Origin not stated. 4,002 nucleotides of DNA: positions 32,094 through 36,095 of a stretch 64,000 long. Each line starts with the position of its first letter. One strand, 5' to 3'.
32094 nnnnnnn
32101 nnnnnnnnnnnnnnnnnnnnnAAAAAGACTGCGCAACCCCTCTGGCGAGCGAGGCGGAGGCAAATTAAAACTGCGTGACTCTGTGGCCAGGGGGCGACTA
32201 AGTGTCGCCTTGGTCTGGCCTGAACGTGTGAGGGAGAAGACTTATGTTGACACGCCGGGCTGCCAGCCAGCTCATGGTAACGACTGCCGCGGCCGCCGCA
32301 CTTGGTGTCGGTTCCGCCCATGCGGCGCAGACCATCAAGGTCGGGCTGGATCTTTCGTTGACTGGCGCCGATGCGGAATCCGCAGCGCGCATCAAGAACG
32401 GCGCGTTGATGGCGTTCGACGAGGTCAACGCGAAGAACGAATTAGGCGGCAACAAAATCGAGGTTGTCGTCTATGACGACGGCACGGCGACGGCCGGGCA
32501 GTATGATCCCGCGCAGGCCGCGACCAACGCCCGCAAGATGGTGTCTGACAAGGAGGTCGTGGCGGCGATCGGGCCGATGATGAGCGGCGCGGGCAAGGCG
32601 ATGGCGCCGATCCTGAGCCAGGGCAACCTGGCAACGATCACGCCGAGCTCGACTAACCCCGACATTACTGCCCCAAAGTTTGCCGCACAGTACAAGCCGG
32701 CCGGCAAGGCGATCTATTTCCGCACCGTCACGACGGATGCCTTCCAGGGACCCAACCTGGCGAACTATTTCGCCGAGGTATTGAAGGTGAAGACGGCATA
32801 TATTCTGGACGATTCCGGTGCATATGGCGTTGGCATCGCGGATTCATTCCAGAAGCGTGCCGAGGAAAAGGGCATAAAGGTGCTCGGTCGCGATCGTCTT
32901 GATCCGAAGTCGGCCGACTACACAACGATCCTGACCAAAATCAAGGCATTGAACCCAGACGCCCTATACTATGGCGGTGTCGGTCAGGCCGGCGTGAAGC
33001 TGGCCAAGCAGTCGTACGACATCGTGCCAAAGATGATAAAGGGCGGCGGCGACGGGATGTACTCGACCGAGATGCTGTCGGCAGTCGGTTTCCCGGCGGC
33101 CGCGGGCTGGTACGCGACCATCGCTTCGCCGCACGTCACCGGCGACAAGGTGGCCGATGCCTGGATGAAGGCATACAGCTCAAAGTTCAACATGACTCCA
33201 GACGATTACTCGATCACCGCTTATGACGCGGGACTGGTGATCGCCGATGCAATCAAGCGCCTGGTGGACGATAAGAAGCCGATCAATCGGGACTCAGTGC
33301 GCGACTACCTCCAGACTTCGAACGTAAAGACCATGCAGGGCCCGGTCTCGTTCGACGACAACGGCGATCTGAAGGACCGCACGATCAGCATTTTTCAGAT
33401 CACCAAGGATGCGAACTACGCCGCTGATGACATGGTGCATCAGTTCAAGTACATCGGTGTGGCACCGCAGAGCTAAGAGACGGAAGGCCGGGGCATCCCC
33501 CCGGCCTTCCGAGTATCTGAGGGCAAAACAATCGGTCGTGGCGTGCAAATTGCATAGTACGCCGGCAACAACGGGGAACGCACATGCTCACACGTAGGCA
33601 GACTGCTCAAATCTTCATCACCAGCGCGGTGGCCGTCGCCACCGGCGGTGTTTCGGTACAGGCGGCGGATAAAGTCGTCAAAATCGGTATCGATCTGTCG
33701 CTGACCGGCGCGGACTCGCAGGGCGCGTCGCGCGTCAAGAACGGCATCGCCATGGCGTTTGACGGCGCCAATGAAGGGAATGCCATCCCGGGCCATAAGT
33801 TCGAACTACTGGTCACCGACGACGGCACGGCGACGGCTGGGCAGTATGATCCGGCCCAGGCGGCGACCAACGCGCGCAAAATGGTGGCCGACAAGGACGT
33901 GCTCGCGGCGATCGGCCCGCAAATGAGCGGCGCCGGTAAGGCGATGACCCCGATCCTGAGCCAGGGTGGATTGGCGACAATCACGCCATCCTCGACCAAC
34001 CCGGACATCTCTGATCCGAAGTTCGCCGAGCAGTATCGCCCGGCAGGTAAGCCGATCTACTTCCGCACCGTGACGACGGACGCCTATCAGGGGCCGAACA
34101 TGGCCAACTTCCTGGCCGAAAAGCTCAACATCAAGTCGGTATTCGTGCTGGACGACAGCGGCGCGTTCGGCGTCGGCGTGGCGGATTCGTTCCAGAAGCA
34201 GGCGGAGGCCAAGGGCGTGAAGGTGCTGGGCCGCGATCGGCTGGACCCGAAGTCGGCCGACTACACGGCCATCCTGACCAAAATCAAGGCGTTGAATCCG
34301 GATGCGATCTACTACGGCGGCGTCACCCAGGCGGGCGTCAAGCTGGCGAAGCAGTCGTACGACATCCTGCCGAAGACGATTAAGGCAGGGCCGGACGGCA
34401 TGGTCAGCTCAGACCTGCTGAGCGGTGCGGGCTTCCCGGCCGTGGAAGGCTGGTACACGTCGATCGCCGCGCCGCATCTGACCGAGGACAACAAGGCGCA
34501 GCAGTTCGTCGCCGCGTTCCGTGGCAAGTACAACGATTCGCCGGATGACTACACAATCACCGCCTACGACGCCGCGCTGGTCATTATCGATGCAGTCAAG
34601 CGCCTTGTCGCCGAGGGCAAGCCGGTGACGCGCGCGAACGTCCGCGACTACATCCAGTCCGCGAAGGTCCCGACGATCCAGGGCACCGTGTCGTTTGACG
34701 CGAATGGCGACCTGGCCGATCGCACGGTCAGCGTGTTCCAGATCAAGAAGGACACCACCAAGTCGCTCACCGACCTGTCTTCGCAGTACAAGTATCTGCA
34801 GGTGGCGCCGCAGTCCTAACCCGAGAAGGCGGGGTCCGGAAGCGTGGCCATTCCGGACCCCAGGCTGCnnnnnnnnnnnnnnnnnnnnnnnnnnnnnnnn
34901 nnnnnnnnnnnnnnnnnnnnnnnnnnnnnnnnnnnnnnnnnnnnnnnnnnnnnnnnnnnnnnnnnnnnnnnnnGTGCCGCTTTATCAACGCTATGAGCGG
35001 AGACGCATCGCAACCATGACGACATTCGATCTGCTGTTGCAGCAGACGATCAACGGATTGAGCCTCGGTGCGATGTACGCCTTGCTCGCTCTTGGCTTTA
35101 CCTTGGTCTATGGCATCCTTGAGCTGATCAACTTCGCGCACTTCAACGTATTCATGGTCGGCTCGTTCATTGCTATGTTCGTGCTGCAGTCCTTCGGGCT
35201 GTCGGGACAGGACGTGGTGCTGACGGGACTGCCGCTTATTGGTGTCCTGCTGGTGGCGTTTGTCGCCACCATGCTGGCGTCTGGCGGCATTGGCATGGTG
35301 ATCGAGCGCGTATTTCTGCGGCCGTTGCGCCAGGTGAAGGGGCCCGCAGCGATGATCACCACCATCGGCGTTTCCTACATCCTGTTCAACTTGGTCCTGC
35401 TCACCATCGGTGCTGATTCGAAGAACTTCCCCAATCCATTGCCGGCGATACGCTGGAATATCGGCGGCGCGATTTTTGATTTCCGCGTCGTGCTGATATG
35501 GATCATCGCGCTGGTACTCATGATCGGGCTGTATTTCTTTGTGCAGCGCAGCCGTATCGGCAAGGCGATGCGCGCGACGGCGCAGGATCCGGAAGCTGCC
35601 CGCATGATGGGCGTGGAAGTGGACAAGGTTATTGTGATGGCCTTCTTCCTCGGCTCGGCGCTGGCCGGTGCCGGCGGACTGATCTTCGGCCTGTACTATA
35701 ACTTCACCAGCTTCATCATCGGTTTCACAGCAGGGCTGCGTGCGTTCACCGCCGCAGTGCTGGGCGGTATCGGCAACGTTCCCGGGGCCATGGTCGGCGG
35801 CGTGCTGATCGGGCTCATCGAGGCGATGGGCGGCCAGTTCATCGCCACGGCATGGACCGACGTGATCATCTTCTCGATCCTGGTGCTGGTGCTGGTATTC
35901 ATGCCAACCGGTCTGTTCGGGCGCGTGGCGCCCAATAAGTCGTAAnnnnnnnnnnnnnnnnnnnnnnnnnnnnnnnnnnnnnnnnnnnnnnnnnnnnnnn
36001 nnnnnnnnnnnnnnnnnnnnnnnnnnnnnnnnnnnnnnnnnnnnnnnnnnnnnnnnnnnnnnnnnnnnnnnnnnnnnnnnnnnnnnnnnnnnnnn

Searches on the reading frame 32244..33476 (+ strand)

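Call 15: search_protein_families(library=pfam, proteins=[window:32244-33476:+], max_evalue=0.001)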
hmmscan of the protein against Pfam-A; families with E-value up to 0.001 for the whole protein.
window:32244-33476:+ (410 aa): 3 families
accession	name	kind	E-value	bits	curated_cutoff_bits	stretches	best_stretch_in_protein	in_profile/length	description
PF13458.12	Peripla_BP_6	-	1.8e-51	176.3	31.7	1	30-389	1-341/343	Periplasmic binding protein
PF01094.35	ANF_receptor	-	1.4e-25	90.5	25.4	2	52-234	4-174/353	Receptor family ligand binding region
PF13433.12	Peripla_BP_5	-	1.1e-16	61.4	27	2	31-126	1-90/363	Periplasmic binding protein domain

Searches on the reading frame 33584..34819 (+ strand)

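Call 15: search_protein_families(library=pfam, proteins=[window:33584-34819:+], max_evalue=0.001)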
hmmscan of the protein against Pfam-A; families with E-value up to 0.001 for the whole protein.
window:33584-34819:+ (411 aa): 3 families
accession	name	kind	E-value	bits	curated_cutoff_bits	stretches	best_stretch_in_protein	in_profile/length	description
PF13458.12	Peripla_BP_6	-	3.9e-49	168.6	31.7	1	32-390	2-341/343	Periplasmic binding protein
PF01094.35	ANF_receptor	-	5.9e-23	81.9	25.4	1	52-389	3-352/353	Receptor family ligand binding region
PF13433.12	Peripla_BP_5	-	8.7e-16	58.4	27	2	172-391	123-340/363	Periplasmic binding protein domain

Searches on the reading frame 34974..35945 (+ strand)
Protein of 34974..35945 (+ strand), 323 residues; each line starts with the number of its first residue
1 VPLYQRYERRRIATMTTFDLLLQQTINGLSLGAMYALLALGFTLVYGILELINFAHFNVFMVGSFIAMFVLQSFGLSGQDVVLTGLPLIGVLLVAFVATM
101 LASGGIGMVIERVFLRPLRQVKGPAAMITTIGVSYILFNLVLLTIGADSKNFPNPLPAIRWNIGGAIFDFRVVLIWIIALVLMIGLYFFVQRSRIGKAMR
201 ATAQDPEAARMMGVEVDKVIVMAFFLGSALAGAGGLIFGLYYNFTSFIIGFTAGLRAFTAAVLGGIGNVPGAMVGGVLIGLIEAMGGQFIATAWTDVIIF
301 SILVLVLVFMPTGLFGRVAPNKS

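Call 15: search_protein_families(library=pfam, proteins=[window:34974-35945:+], max_evalue=0.001)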
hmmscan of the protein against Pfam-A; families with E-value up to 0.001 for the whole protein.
window:34974-35945:+ (323 aa): 1 family
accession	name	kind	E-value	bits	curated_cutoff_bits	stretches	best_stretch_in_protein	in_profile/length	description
PF02653.21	BPD_transp_2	-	3.7e-47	161.2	26.8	1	26-307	3-269/269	Branched-chain amino acid transport system / permease component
